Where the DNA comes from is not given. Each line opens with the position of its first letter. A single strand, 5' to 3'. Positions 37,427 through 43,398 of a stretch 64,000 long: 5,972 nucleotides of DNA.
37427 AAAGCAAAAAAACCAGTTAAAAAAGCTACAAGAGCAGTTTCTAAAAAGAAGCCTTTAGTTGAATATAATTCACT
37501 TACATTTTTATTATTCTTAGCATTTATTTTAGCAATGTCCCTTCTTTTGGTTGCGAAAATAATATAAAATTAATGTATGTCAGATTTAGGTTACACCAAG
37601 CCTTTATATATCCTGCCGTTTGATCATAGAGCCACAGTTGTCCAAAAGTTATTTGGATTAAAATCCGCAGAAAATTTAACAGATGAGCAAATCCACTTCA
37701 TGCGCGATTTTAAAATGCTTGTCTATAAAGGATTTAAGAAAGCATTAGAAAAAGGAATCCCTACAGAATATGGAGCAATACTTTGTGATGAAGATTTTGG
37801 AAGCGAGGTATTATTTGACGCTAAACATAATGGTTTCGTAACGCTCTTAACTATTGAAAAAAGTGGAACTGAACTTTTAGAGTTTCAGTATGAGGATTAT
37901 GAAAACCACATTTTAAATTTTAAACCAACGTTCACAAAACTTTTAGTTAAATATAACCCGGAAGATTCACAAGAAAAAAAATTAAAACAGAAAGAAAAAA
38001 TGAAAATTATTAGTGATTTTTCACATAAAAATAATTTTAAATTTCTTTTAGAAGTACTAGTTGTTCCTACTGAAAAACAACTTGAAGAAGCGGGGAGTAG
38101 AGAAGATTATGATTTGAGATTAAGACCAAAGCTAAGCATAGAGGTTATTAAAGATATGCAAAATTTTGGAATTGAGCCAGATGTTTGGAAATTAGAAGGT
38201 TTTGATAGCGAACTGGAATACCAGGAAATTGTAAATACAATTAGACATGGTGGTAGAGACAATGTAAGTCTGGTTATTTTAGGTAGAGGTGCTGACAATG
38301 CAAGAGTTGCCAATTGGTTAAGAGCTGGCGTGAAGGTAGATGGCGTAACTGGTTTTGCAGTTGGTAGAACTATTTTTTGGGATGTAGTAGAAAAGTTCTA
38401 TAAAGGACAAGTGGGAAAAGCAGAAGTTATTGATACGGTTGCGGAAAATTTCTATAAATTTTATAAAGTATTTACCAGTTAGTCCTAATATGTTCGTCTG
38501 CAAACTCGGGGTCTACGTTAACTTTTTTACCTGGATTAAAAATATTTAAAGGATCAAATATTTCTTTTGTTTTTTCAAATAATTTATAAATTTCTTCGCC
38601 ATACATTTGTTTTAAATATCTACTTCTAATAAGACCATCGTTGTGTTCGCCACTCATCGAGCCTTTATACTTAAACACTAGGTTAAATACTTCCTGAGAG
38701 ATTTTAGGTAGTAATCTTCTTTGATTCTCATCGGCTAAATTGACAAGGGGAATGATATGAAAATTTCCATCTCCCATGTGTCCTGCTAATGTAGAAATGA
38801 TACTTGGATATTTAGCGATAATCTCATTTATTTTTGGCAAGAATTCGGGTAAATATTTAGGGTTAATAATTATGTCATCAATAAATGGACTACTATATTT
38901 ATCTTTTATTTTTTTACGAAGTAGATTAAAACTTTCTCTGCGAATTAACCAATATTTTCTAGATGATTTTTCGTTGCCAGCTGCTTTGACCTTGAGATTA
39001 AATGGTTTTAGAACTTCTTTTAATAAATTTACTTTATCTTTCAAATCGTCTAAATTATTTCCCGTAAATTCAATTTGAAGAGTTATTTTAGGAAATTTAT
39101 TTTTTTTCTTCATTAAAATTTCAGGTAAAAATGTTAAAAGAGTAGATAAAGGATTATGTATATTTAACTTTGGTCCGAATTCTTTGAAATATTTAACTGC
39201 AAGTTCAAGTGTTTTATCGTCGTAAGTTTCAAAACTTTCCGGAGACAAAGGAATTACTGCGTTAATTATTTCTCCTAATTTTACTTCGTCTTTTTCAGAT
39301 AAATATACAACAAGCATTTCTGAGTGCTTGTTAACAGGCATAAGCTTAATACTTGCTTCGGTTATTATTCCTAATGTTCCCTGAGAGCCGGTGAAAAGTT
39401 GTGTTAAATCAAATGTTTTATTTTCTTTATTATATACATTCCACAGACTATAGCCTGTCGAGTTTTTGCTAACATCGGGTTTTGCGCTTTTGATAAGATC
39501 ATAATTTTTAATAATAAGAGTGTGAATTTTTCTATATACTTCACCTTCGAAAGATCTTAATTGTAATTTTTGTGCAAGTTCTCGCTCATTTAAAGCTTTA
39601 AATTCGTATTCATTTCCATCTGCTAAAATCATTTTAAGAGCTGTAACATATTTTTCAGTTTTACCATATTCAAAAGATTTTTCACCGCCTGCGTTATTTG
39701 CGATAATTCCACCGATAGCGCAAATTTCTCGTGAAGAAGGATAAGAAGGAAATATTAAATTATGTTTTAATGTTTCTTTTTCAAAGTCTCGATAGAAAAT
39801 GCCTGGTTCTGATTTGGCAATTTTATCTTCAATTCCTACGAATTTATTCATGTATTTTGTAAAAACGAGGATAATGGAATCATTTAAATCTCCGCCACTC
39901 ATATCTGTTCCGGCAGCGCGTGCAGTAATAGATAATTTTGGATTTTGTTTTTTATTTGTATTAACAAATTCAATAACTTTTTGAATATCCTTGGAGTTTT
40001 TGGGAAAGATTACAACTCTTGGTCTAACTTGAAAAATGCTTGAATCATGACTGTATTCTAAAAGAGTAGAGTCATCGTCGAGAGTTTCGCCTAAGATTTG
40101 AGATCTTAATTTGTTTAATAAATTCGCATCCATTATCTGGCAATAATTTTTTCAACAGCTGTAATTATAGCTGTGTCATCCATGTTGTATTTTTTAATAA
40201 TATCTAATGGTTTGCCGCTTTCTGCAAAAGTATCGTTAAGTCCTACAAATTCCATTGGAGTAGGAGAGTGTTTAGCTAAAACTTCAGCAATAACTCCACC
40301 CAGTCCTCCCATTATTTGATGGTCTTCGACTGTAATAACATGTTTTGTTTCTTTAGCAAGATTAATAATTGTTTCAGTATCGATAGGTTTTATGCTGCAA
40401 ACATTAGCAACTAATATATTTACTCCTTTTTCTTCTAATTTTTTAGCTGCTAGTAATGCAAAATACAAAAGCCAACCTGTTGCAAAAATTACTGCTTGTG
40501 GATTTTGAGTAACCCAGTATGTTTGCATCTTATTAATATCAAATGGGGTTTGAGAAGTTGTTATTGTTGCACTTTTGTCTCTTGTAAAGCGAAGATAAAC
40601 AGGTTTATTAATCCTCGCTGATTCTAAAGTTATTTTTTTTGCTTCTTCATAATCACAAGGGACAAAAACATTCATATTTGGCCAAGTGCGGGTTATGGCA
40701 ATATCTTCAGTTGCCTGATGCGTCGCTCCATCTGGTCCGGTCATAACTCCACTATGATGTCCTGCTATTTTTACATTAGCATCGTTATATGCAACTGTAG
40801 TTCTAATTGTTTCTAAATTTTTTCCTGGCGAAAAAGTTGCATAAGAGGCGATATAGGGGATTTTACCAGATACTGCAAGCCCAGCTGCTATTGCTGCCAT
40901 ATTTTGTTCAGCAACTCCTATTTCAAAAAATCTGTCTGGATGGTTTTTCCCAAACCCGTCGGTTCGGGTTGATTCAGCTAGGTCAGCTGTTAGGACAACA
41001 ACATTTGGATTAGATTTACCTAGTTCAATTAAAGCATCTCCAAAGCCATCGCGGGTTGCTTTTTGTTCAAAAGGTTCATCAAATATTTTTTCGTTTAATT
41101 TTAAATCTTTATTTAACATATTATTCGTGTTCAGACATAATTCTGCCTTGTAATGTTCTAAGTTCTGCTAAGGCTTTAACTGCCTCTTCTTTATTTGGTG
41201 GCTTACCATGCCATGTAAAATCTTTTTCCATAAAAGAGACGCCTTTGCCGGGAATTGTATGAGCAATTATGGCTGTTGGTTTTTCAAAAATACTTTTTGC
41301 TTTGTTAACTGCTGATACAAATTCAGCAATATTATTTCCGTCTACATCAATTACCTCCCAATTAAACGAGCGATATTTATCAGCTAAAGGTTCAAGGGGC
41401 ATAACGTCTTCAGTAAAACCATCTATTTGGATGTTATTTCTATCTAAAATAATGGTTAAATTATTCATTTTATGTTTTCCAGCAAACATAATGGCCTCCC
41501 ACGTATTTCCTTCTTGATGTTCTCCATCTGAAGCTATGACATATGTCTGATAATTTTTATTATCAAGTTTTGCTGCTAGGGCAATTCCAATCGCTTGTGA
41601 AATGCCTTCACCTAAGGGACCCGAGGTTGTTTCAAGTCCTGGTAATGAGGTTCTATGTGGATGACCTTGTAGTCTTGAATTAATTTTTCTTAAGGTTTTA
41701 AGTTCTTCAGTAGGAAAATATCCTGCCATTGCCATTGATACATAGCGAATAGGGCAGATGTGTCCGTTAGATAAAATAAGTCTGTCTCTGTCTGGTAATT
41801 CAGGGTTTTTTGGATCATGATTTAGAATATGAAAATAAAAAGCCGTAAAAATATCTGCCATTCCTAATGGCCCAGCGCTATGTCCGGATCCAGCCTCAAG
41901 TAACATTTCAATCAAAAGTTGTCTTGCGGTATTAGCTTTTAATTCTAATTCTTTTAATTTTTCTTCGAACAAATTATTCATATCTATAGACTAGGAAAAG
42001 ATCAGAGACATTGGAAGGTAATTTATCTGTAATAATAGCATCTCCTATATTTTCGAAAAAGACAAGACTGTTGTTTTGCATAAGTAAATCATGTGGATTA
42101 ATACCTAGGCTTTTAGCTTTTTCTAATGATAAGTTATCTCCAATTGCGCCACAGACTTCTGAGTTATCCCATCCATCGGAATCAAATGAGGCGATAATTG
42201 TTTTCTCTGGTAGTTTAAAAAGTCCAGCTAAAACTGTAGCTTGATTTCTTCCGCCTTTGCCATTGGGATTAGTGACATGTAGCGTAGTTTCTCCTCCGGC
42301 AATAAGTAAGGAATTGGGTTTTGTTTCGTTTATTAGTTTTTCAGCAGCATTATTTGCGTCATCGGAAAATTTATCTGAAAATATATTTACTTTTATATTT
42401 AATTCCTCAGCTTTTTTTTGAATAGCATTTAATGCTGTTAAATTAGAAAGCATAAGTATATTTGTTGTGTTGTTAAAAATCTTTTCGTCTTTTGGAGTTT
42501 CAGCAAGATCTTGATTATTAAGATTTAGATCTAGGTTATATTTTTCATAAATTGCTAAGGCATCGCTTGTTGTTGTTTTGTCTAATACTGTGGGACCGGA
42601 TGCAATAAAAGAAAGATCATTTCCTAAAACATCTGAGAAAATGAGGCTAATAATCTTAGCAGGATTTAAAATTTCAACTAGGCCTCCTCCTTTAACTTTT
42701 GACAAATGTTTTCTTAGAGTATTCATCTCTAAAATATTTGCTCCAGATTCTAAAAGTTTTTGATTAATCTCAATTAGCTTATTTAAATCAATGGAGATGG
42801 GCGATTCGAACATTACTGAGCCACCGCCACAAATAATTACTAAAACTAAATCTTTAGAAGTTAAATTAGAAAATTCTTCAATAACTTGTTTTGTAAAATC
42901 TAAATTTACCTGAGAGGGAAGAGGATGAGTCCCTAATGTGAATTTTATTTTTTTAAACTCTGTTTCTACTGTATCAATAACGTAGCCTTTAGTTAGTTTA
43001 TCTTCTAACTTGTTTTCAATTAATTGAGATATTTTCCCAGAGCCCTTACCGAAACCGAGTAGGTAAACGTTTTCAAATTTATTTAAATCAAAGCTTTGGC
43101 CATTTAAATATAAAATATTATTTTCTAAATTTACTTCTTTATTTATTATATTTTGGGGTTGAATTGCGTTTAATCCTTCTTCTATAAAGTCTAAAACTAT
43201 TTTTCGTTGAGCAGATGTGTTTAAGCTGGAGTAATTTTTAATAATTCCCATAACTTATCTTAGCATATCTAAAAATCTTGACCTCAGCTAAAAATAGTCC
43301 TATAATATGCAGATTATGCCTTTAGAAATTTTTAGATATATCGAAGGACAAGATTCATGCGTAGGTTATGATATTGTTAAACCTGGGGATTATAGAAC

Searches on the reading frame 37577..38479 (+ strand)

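Call 30: search_protein_families(library=pfam, proteins=[window:37577-38479:+], max_evalue=0.0001)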
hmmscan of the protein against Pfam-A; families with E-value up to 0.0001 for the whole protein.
window:37577-38479:+ (301 aa): 1 family
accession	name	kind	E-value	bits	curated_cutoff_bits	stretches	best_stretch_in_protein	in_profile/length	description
PF09863.15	DUF2090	-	2e-36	126.1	27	1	9-298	36-305/310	Uncharacterized protein conserved in bacteria (DUF2090)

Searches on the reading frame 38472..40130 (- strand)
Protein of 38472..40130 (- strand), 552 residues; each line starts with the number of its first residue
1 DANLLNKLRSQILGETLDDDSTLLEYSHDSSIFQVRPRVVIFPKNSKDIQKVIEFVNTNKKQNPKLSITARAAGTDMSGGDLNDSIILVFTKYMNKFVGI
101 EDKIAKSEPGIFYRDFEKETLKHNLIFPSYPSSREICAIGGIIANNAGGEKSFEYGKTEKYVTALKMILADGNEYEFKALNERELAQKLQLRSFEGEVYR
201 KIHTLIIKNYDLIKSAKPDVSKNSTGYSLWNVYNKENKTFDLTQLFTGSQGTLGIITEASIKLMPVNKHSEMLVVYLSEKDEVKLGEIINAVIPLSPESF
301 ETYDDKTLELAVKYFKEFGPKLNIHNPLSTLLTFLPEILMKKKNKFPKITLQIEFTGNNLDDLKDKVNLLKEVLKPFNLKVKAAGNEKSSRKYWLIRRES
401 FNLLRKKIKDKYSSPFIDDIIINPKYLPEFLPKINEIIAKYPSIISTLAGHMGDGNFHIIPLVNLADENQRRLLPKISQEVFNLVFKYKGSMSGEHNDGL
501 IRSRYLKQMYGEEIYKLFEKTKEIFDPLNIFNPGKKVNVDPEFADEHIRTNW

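Call 30: search_protein_families(library=pfam, proteins=[window:38472-40130:-], max_evalue=0.0001)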
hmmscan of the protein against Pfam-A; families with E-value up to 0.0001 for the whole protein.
window:38472-40130:- (552 aa): 2 families
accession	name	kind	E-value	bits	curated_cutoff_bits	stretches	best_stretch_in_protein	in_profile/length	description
PF02913.24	FAD-oxidase_C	-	1.2e-39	136.9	21.2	1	296-535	31-247/248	FAD linked oxidases, C-terminal domain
PF01565.28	FAD_binding_4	-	1.7e-26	93.1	26.4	1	37-174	1-135/139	FAD binding domain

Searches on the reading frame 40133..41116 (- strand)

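Call 30: search_protein_families(library=pfam, proteins=[window:40133-41116:-], max_evalue=0.0001)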
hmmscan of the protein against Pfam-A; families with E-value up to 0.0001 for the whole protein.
window:40133-41116:- (327 aa): 2 families
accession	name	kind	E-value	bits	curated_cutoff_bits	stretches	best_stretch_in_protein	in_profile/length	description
PF02779.29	Transket_pyr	-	1.4e-40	139.2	27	1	18-180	2-170/174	Transketolase, pyrimidine binding domain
PF02780.25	Transketolase_C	-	9.8e-24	84.1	25.9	1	203-317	7-124/124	Transketolase, C-terminal domain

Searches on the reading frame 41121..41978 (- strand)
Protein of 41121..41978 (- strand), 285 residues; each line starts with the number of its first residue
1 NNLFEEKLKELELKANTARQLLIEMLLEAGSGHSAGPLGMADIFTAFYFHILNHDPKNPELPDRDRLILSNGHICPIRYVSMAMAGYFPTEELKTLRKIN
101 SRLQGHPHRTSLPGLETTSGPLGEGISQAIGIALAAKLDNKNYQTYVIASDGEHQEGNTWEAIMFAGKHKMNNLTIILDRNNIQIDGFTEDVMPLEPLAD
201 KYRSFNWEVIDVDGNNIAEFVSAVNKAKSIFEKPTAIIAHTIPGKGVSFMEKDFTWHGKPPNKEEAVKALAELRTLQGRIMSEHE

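Call 30: search_protein_families(library=pfam, proteins=[window:41121-41978:-], max_evalue=0.0001)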
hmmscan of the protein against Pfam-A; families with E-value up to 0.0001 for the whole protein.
window:41121-41978:- (285 aa): 3 families
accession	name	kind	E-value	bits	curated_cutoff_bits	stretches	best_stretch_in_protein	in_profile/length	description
PF00456.26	Transketolase_N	-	2.8e-60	204.5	22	1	14-269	5-270/334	Transketolase, thiamine diphosphate binding domain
PF13292.11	DXP_synthase_N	-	6.1e-12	45.8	21.2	1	7-258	14-244/274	1-deoxy-D-xylulose-5-phosphate synthase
PF00676.26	E1_dh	-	8.8e-08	31.9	22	1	114-229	95-209/300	Dehydrogenase E1 component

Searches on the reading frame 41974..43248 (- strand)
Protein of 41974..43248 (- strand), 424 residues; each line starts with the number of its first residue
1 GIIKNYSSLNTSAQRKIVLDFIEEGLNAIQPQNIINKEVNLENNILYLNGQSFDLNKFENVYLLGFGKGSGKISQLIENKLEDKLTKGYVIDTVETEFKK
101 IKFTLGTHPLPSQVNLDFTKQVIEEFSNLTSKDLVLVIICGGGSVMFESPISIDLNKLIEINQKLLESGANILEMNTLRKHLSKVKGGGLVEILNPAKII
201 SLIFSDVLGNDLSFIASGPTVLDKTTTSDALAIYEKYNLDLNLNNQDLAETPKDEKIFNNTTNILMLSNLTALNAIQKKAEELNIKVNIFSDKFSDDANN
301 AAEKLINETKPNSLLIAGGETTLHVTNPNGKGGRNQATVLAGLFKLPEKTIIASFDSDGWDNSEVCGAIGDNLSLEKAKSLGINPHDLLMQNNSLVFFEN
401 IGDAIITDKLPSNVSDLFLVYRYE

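Call 30: search_protein_families(library=pfam, proteins=[window:41974-43248:-], max_evalue=0.0001)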
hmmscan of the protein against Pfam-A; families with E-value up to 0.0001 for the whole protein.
window:41974-43248:- (424 aa): 2 families
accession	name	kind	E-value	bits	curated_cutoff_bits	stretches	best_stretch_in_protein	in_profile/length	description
PF13660.11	DUF4147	-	1.2e-64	218.4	23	1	19-241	3-224/234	Domain of unknown function (DUF4147)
PF05161.18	MOFRL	-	3.7e-21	75.8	28.3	1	314-416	2-106/106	MOFRL family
